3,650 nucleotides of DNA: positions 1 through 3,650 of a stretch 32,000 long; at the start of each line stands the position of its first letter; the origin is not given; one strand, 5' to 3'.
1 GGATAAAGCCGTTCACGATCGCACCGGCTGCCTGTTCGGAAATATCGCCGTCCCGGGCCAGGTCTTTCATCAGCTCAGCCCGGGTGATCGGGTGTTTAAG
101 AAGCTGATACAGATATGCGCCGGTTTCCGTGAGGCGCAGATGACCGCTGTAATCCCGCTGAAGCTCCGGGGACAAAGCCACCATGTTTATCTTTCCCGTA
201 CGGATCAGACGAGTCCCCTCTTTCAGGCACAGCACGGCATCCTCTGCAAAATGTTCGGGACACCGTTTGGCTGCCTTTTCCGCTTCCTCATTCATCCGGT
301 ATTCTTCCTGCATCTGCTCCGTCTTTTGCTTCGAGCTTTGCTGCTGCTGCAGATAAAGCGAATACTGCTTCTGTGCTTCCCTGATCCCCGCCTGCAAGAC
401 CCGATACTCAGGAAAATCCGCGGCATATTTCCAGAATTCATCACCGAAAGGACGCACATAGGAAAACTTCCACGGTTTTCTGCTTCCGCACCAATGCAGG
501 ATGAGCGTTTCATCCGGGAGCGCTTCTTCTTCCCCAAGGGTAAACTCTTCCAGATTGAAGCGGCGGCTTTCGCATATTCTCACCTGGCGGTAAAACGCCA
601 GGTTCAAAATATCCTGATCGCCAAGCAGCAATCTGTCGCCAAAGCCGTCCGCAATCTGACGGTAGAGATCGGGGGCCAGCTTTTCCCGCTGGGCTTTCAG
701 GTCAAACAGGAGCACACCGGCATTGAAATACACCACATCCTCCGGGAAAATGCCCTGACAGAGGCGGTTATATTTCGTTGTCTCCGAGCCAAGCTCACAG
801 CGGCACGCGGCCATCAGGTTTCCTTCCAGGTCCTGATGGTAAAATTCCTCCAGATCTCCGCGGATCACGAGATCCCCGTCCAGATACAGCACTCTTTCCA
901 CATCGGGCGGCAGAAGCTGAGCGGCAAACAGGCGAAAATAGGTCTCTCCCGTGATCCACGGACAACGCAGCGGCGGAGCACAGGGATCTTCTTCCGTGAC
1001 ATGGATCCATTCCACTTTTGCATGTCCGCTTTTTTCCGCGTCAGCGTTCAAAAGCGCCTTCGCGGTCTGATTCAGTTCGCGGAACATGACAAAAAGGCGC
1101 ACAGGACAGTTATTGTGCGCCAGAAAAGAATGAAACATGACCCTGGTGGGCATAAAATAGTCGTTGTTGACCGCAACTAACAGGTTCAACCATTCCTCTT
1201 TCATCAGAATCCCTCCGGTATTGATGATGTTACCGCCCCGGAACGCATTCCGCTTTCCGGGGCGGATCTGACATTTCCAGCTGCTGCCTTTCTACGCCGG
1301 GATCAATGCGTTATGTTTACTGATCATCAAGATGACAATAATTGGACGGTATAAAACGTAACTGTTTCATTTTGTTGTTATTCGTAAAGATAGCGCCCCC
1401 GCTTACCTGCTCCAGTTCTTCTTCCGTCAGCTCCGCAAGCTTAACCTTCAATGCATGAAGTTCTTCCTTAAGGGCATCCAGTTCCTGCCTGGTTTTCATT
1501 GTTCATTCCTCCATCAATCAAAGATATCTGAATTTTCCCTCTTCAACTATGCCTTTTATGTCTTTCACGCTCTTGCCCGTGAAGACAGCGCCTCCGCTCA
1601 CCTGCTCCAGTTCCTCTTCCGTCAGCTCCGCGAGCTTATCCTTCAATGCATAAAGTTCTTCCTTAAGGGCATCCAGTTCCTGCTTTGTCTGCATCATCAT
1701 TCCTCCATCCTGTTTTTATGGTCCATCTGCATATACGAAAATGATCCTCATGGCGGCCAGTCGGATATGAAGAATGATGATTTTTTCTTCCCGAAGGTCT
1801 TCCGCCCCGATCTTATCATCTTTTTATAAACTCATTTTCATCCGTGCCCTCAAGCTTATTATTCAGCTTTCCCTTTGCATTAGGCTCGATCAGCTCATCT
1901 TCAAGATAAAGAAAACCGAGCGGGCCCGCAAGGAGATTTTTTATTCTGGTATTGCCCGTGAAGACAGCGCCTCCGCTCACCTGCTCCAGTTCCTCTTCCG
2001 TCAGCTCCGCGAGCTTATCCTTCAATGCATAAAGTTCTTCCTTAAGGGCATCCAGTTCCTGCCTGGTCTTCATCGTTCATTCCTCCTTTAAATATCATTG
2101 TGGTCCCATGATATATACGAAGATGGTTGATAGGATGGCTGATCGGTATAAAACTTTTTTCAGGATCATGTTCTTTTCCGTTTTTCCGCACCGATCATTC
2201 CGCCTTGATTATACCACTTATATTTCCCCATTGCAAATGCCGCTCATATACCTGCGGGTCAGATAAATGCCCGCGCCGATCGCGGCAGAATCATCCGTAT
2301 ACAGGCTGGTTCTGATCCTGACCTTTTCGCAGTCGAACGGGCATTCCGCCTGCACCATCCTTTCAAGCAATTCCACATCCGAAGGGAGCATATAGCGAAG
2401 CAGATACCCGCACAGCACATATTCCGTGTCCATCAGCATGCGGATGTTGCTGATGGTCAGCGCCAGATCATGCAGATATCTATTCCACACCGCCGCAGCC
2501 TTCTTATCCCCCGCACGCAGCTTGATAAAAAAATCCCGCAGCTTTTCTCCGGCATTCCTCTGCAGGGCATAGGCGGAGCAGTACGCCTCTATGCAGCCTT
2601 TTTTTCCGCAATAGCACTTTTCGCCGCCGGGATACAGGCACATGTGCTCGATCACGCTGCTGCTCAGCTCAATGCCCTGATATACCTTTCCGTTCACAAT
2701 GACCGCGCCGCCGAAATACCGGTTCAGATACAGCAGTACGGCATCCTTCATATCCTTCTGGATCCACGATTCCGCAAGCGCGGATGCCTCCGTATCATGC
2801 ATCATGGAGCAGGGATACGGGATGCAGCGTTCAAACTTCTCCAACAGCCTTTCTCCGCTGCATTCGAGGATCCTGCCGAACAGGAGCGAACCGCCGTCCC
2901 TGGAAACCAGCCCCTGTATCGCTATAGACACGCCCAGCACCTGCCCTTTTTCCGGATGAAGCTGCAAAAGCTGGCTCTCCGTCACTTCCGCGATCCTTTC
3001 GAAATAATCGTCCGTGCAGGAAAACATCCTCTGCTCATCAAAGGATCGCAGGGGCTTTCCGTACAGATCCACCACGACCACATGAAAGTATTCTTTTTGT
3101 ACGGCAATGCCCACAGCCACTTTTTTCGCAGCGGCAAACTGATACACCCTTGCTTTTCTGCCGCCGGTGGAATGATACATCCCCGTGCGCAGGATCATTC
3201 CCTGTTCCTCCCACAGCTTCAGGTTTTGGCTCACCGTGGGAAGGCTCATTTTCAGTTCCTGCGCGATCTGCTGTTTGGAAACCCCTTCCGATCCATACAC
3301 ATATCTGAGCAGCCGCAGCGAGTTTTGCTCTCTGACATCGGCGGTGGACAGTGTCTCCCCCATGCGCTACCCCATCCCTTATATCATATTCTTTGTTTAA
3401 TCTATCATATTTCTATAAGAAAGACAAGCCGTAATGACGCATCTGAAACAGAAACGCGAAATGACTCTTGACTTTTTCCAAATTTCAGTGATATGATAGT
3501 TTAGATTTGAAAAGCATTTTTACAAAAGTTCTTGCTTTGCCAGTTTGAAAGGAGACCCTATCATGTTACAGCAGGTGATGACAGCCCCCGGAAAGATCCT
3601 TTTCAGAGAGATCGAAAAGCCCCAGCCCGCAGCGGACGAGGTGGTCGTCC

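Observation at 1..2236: Candidate undescribed RiPP system: three double-glycine precursor peptides followed by a GT8 glycosyltransferase-RRE fusion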

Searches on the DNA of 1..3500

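Call 77: search_rna_families(source=window, start=1, end=3500, threshold=evalue, max_evalue=1)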
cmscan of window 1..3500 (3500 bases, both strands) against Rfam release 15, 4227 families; matches with E-value up to 1: 0.
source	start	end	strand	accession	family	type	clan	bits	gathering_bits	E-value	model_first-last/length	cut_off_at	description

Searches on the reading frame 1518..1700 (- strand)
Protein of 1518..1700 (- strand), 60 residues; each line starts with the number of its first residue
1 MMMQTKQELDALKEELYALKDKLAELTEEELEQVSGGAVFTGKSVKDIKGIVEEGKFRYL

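Call 5: search_protein_families(library=pfam, proteins=[window:1518-1700:-], max_evalue=1)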
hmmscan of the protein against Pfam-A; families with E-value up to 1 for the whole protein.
window:1518-1700:- (60 aa): 7 families
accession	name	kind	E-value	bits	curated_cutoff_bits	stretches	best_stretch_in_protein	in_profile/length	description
PF20570.3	DUF6779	-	0.00094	20.2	28.1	1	4-33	68-97/108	Domain of unknown function (DUF6779)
PF10439.15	Bacteriocin_IIc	-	0.0017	18.7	27.1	1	23-46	4-29/59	Bacteriocin class II with double-glycine leader peptide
PF03047.20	ComC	-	0.011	16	20.4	1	25-37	12-24/31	COMC family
PF04102.17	SlyX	-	0.028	15.5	30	1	2-31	26-55/67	SlyX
PF19155.6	DUF5837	-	0.099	13.4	25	1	19-36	22-39/63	Family of unknown function (DUF5837)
PF04604.19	L_biotic_typeA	-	0.18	12.1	21.7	1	18-41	7-27/50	Type-A lantibiotic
PF21728.3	PADR1_N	-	0.29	12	25.7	1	5-32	4-32/60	PADR1, N-terminal helical domain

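Call 6: search_protein_families(library=ncbifam, proteins=[window:1518-1700:-], max_evalue=1)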
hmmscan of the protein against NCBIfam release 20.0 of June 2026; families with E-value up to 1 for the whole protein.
window:1518-1700:- (60 aa): 14 families
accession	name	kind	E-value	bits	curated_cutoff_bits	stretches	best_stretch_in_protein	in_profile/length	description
TIGR03949.1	bact_IIb_cerein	subfamily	0.0002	21.1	21.5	1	24-39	2-17/45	class IIb bacteriocin, lactobin A/cerein 7B family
NF038167.1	cyan_ocin_like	subfamily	0.0024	18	32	1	21-41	6-26/72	CTB family bacteriocin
TIGR01847.1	bacteriocin_sig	domain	0.0037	17.7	15.7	1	25-37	3-15/15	bacteriocin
NF038153.1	lant_leader_L1a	domain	0.0068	16.6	22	1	20-37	15-32/32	class I lanthipeptide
NF033772.1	pheromone_VP1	equivalog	0.0068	16.6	85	1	25-39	11-25/65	peptide pheromone VP1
NF038034.1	lactGbeta_entB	subfamily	0.01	16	37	1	26-42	1-13/38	lactococcin G-beta/enterocin 1071B family bacteriocin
NF000539.0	plantaricin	subfamily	0.016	15.7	29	1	18-48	16-46/69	plantaricin C family lantibiotic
NF009644.1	PRK13169.1-5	equivalog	0.047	14.3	130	1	3-30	11-38/116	DNA replication initiation control protein YabA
NF038035.1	lactGalph_entA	subfamily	0.05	13.7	37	1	26-40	1-16/35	lactococcin G-alpha/enterocin 1071A family bacteriocin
NF033456.1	RiPP_CCRG-2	domain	0.054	13.5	24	1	25-38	5-18/18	CCRG-2 family RiPP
TIGR04495.1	RiPP_XyeA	equivalog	0.055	13.6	33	1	20-37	21-38/50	XyeA family cyclophane-containing RiPP triceptide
TIGR03898.1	lanti_MRSA_kill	subfamily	0.077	13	23.5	1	23-37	30-44/44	mersacidin/lichenicidin family type 2 lantibiotic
TIGR04497.1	GRASP_targ_2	subfamily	0.079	13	32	1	24-48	13-37/50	putative ATP-grasp target RiPP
NF040664.1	HEC_x9_TCC_lant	equivalog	0.11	12.7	46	1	25-38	2-15/39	lacticin 481 family lantibiotic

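Call 8: find_encoding_contigs(protein=window:1518-1700:-, flank=10000, max_places=10)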
Protein window:1518-1700:- (60 aa): no gene with exactly this product is on record in the collection.

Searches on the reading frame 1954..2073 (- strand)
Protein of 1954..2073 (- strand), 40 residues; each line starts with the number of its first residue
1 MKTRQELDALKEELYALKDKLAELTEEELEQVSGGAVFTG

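Call 59: find_homologous_proteins(query=A4, max_evalue=0.001)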
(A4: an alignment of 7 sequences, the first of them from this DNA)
Query A4 (7 sequences) (40 aa, profile of the alignment): 2407 proteins with E <= 0.001 among 3018 candidates; the best 120 are listed.
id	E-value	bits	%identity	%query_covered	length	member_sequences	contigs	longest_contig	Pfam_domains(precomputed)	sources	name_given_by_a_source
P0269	2.3e-19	86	90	100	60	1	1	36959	-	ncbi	-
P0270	4.4e-19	86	95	100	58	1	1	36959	-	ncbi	-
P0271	1.5e-18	84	74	88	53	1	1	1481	-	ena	-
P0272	2.4e-18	83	76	95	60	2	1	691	-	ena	-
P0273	2.6e-18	83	75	100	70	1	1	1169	-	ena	-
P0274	2.8e-18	83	70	93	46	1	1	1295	-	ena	-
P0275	2.9e-18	83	74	95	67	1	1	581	-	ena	-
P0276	3.5e-18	83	69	90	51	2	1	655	-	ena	-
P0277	4.0e-18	83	71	100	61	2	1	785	-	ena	-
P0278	4.1e-18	82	74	88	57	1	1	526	-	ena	-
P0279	4.6e-18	82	70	93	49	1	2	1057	-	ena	-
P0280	5.0e-18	82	80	88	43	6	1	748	-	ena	-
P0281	5.6e-18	82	72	98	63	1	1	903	-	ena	-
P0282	6.3e-18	82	77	88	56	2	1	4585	-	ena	-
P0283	6.4e-18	82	74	88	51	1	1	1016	-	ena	-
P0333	3.3e-17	80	69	98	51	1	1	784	PF28158.1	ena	-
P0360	5.1e-17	79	77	88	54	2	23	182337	-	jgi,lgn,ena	jgi:bacteriocin-like protein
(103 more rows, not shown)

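Call 60: find_encoding_contigs(protein=P0360, flank=10000, max_places=10)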
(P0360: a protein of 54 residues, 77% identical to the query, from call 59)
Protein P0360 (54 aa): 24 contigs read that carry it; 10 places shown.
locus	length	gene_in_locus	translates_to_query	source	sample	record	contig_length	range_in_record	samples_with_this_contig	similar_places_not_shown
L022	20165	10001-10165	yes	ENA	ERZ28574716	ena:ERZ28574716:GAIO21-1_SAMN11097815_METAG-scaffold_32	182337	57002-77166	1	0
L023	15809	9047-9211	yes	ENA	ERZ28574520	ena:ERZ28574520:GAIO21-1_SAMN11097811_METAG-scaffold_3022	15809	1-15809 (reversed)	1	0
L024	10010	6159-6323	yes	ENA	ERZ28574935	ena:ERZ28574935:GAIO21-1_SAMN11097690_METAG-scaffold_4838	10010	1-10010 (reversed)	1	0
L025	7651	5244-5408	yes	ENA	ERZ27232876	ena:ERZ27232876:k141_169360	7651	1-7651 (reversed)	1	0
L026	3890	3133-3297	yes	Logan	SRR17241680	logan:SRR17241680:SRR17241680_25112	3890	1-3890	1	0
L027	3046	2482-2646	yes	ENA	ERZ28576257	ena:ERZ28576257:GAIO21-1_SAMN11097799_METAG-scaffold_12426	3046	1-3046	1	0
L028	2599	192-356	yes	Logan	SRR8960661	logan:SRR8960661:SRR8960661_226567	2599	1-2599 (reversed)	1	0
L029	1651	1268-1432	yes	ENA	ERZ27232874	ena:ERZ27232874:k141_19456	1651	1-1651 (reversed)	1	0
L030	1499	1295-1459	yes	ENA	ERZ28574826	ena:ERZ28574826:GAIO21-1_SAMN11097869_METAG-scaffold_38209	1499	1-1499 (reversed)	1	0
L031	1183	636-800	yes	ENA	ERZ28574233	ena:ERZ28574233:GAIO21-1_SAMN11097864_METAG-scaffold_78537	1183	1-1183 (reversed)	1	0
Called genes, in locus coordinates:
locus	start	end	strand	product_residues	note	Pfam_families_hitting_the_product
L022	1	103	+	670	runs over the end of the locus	PF00512:HisKA (faint), PF02518:HATPase_c, PF13433:Peripla_BP_5, PF13458:Peripla_BP_6, PF01094:ANF_receptor (weak)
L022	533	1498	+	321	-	PF03069:FmdA_AmdA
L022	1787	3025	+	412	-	PF07690:MFS_1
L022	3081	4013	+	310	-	PF03069:FmdA_AmdA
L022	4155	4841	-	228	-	PF03737:RraA-like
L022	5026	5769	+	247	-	PF02463:SMC_N (faint), PF00005:ABC_tran, PF13304:AAA_21 (faint)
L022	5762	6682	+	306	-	PF01458:SUFBD_core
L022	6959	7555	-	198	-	-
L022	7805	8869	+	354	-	PF01032:FecCD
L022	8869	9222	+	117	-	PF00005:ABC_tran, PF04545:Sigma70_r4, PF08281:Sigma70_r4_2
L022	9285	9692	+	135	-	PF00877:NLPC_P60 (weak)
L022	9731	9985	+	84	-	-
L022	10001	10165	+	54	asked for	-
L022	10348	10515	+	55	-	-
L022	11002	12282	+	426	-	PF03417:AAT (faint)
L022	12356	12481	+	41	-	-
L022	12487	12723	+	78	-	-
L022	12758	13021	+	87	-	-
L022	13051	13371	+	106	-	-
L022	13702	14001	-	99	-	-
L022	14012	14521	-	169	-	PF06114:Peptidase_M78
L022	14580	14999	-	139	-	PF12844:HTH_19 (weak), PF13560:HTH_31, PF01381:HTH_3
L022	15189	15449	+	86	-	-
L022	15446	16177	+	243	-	PF06114:Peptidase_M78 (faint)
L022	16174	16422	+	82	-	-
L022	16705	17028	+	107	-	-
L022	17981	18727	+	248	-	PF19484:DUF6020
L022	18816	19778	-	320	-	PF05133:SPP1_portal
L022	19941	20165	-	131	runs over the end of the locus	-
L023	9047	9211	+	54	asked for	-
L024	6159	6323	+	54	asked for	-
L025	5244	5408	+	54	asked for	-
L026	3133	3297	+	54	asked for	-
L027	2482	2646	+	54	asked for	-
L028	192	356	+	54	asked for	-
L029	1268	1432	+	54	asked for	-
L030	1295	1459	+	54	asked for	-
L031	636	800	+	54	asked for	-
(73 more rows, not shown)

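Call 63: search_protein_families(library=pfam, proteins=[P0333, P0360, P0271, L022:11002-12282:+, L022:8869-9222:+, L022:9731-9985:+, L022:10348-10515:+, L022:12487-12723:+, L022:12758-13021:+, L022:13051-13371:+], max_evalue=0.01)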
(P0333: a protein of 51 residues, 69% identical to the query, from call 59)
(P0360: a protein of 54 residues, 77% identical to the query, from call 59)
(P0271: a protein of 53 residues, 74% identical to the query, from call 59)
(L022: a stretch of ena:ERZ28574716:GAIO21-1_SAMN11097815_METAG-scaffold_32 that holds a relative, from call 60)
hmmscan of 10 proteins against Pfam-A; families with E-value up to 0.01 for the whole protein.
P0333 (51 aa): 1 family
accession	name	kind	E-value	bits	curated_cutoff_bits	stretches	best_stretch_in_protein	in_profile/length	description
PF20570.3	DUF6779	-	0.00085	20.4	28.1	1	3-31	69-97/108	Domain of unknown function (DUF6779)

P0360 (54 aa): 1 family
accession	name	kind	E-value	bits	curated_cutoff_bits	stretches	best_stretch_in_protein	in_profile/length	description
PF20570.3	DUF6779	-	0.0044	18.1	28.1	1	3-31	69-97/108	Domain of unknown function (DUF6779)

P0271 (53 aa): 3 families
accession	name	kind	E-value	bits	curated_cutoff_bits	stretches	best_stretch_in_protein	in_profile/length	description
PF03047.20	ComC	-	0.004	17.3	20.4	0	23-37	12-26/31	COMC family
PF07295.17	DUF1451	-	0.0048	17.5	26.1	1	2-44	9-49/146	Zinc-ribbon containing domain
PF20570.3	DUF6779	-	0.0076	17.3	28.1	1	3-30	69-96/108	Domain of unknown function (DUF6779)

L022:11002-12282:+ (426 aa): 2 families
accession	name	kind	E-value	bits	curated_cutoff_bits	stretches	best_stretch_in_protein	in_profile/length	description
PF03417.21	AAT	-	3.9e-06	27.2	23.2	1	82-204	4-101/225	Acyl-coenzyme A:6-aminopenicillanic acid acyl-transferase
PF00173.33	Cyt-b5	-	0.0048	17.3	23.7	0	386-406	7-26/74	Cytochrome b5-like Heme/Steroid binding domain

L022:8869-9222:+ (117 aa): 8 families
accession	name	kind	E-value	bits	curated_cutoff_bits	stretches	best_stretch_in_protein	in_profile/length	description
PF00005.33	ABC_tran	-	1.1e-14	55.7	25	1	19-74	1-58/137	ABC transporter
PF04545.22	Sigma70_r4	-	1.4e-13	50.6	24.1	1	68-115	3-50/50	Sigma-70, region 4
PF08281.18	Sigma70_r4_2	-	7.2e-09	35.6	25.7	1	67-112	8-53/54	Sigma-70, region 4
PF00196.25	GerE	-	0.00057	19.9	23.5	1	72-114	5-46/57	Bacterial regulatory proteins, luxR family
PF13555.12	AAA_29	-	0.0049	17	27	1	24-46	17-39/61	P-loop containing region of AAA domain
PF13476.12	AAA_23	-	0.0063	17.6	27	1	23-47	14-37/201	AAA domain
PF13304.12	AAA_21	-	0.0086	16.6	27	1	33-52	3-22/304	AAA domain, putative AbiEii toxin, Type IV TA system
PF05783.17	DLIC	-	0.0089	15.4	19.7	0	27-60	23-56/471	Dynein light intermediate chain (DLIC)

L022:9731-9985:+ (84 aa): 1 family
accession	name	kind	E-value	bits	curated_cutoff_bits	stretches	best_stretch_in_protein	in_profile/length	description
PF18889.6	Beta_helix_3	-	0.00065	20.4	27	1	55-75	1-19/20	Beta helix repeat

L022:10348-10515:+ (55 aa): 1 family
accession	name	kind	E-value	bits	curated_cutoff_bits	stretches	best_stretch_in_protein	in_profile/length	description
PF07862.16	Nif11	-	0.00021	22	23.8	1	4-35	16-47/48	Nif11 domain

L022:12487-12723:+ (78 aa): 0 families

L022:12758-13021:+ (87 aa): 0 families

L022:13051-13371:+ (106 aa): 0 families

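Call 64: find_related_loci(query=A4, collection=metagenome_contigs, flank=8000)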
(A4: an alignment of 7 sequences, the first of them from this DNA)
Query A4 (40 aa) in metagenome_contigs; peptide patterns used: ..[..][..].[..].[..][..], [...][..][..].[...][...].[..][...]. (x = any residue, [..] = any of these).
600 stretches matched a pattern (row limit reached: there are more); 3 encode a relative of the query (tblastn E <= 1e-3); 3 distinct loci.
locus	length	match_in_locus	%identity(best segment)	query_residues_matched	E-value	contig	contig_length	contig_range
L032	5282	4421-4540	68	1-40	8e-13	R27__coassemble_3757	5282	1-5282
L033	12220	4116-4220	71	1-35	8e-12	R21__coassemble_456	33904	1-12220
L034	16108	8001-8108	67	1-36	2e-11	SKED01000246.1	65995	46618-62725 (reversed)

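Call 75: search_protein_families(library=pfam, proteins=[L033:6979-9150:+, L033:9165-11351:+], max_evalue=0.001)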
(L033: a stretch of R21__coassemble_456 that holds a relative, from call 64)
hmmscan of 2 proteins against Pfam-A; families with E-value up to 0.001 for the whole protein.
L033:6979-9150:+ (723 aa): 6 families
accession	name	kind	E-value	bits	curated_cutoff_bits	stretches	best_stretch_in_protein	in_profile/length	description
PF00005.33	ABC_tran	-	4.9e-32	111.8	25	1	507-655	2-137/137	ABC transporter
PF03412.21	Peptidase_C39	-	2.4e-31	108.8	22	1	16-145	2-132/133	Peptidase C39 family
PF00664.28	ABC_membrane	-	8.5e-28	98.2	28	1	172-440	2-273/274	ABC transporter transmembrane region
PF12385.14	Peptidase_C70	-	5.1e-06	26.9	19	1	15-133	6-139/141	Papain-like cysteine protease AvrRpt2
PF13529.12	Peptidase_C39_2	-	0.00023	22.2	24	0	15-84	2-69/143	Peptidase_C39 like family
PF02463.25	SMC_N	-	0.00047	20.1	40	0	627-695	137-211/220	RecF/RecN/SMC N terminal domain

L033:9165-11351:+ (728 aa): 3 families
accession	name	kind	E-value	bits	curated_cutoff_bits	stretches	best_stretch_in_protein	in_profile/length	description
PF00005.33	ABC_tran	-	6.5e-32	111.4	25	1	508-656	2-137/137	ABC transporter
PF00664.28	ABC_membrane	-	6.8e-16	59.2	28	1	183-445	4-273/274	ABC transporter transmembrane region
PF02463.25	SMC_N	-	2.1e-06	27.8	40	1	546-695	109-210/220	RecF/RecN/SMC N terminal domain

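Call 81: find_related_loci(query=A4, collection=viral_contigs, flank=8000)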
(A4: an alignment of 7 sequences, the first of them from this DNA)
Query A4 (40 aa) in viral_contigs; peptide patterns used: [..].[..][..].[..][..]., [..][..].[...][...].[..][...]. (x = any residue, [..] = any of these).
600 stretches matched a pattern, but none encodes a relative of the query by tblastn (E <= 1e-3).
